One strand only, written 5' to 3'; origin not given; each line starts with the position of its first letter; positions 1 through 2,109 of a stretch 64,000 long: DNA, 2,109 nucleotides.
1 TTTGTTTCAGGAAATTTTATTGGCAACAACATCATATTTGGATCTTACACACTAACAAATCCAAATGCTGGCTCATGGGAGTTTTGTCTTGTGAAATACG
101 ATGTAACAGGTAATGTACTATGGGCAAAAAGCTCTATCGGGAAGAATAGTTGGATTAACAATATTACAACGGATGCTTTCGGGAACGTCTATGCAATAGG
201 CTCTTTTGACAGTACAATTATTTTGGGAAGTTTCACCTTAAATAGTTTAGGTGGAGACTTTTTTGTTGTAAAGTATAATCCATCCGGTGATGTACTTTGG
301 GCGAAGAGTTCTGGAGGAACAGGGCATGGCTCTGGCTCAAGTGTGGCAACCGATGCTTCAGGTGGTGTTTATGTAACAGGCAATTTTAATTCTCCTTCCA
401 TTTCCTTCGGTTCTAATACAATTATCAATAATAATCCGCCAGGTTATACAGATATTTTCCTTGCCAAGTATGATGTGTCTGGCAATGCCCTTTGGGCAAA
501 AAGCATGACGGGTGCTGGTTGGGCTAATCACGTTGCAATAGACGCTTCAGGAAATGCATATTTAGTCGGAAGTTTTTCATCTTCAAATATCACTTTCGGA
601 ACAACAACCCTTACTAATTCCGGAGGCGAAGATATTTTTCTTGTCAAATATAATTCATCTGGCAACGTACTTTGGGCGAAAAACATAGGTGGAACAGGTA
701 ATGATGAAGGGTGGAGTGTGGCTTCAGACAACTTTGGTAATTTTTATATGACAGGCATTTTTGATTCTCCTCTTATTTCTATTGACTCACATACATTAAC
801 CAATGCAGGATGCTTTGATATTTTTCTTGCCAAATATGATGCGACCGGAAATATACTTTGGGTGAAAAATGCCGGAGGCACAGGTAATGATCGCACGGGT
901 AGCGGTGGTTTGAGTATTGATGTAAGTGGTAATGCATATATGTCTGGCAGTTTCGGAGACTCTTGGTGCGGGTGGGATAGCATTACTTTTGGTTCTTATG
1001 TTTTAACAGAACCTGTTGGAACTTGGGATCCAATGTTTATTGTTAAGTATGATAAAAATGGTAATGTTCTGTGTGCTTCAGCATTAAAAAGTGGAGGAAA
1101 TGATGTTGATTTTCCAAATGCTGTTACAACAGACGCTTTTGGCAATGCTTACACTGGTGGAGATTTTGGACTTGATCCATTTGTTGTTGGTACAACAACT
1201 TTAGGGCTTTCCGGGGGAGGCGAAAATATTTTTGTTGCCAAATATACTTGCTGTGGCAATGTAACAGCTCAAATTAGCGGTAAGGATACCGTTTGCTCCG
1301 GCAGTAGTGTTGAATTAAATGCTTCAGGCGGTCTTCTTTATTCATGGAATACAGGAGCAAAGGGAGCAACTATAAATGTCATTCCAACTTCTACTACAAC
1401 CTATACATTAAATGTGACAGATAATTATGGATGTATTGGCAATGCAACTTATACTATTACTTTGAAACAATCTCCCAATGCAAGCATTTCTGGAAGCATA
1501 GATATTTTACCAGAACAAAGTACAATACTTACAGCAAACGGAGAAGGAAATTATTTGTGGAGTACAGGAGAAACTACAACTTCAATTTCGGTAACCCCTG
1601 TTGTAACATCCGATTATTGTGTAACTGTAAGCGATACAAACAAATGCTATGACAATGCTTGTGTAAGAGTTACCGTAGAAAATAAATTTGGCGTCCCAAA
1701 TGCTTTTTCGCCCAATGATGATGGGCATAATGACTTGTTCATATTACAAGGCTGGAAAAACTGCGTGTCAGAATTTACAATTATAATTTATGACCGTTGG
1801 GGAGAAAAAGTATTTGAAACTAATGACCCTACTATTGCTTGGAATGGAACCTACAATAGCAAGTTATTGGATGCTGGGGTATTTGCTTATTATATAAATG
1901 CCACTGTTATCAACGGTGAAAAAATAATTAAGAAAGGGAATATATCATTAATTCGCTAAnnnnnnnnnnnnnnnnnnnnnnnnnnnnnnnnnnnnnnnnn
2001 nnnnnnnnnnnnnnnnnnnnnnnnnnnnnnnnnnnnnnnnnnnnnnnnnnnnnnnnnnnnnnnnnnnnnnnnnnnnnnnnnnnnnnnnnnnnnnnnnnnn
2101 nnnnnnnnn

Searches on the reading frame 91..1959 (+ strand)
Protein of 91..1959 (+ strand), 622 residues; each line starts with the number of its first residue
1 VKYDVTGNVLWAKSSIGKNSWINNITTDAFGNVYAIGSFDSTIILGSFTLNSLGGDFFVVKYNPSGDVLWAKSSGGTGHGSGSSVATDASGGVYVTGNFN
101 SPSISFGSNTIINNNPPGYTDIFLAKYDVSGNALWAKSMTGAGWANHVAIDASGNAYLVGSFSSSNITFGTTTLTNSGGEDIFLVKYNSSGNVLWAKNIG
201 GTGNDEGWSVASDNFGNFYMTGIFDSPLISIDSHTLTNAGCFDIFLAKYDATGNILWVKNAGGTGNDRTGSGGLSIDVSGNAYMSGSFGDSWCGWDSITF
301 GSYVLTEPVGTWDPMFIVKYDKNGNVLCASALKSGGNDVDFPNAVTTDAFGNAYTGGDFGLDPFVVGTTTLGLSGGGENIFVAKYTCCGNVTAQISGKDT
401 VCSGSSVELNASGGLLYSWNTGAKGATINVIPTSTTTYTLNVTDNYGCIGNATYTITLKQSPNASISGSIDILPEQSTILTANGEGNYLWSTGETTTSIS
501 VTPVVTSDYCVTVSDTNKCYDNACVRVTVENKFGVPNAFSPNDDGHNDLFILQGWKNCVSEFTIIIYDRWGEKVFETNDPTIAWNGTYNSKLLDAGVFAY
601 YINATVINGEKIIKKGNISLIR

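Call 76: search_protein_families(library=pfam, proteins=[window:91-1959:+], max_evalue=0.001)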
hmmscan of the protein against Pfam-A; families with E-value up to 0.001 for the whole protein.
window:91-1959:+ (622 aa): 3 families
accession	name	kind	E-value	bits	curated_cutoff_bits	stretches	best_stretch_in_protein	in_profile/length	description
PF13585.12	CHU_C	-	1e-17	64.5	27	1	535-618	3-84/86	CHU_C Type IX secretion signal domain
PF06739.17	SBBP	-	1e-10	41.8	20.5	0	17-38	10-31/38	Beta-propeller repeat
PF20622.4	Big_15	-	0.00037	20.7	27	0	146-199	25-78/82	Bacterial Ig domain (Big_16)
